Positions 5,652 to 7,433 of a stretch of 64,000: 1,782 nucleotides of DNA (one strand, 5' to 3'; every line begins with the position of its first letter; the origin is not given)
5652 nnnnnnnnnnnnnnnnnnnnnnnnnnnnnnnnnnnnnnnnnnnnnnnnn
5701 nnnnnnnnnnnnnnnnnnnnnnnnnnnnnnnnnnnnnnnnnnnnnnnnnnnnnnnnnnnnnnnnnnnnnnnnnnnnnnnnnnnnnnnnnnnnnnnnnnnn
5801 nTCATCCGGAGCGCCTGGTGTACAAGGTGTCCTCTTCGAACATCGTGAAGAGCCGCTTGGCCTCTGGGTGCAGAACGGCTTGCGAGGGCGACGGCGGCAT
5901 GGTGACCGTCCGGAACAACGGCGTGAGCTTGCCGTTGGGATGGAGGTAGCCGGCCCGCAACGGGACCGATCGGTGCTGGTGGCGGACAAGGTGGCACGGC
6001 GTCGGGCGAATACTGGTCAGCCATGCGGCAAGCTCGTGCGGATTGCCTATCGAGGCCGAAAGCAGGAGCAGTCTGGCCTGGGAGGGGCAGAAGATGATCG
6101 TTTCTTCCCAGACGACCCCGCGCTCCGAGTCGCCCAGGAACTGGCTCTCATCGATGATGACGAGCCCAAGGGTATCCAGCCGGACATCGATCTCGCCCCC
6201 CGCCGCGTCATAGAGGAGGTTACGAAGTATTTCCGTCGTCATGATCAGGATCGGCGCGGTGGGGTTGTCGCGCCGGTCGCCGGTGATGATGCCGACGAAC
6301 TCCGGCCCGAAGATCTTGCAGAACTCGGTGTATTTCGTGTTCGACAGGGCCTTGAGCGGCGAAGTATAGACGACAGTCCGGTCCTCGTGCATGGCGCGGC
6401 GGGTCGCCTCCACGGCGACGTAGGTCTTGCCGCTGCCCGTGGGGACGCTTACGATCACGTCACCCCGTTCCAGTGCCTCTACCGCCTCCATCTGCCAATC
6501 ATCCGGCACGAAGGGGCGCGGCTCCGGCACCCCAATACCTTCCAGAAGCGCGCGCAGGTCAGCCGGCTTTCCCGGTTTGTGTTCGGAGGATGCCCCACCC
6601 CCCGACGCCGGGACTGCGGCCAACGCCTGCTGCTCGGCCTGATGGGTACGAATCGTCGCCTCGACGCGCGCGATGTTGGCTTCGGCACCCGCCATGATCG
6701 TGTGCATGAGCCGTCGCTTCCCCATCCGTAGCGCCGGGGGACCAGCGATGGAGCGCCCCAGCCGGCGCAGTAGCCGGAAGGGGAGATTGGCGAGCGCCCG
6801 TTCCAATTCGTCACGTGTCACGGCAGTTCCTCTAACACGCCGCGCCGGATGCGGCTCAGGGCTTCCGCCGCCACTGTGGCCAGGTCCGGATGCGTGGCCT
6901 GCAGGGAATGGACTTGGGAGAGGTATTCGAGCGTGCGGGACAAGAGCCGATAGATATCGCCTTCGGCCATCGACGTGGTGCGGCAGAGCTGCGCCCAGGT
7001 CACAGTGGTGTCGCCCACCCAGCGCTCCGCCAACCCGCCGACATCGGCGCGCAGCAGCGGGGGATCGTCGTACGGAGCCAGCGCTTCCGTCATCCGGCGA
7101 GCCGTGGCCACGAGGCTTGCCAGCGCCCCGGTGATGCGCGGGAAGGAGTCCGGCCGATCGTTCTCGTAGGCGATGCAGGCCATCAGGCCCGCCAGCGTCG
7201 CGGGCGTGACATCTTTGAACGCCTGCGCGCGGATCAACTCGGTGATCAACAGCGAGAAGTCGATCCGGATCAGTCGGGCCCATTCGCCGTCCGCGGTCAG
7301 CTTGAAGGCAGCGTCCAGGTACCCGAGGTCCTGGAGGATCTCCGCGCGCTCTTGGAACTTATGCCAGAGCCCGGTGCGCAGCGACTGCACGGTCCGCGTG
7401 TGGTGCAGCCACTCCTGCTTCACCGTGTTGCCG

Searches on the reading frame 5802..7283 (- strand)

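Call 19: search_protein_families(library=pfam, proteins=[window:5802-7283:-], max_evalue=0.001)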
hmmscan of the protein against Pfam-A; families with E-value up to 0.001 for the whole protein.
window:5802-7283:- (493 aa): 3 families
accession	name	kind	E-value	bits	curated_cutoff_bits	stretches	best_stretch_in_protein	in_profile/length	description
PF00270.35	DEAD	-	2.2e-21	76.7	26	1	264-414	4-163/167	DEAD/DEAH box helicase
PF04851.21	ResIII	-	2e-09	38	22.5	1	260-385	4-139/164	Type III restriction enzyme, res subunit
PF22527.2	DEXQc_Suv3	-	1.6e-08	34.7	27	1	269-399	9-121/154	DEXQ-box helicase domain of Suv3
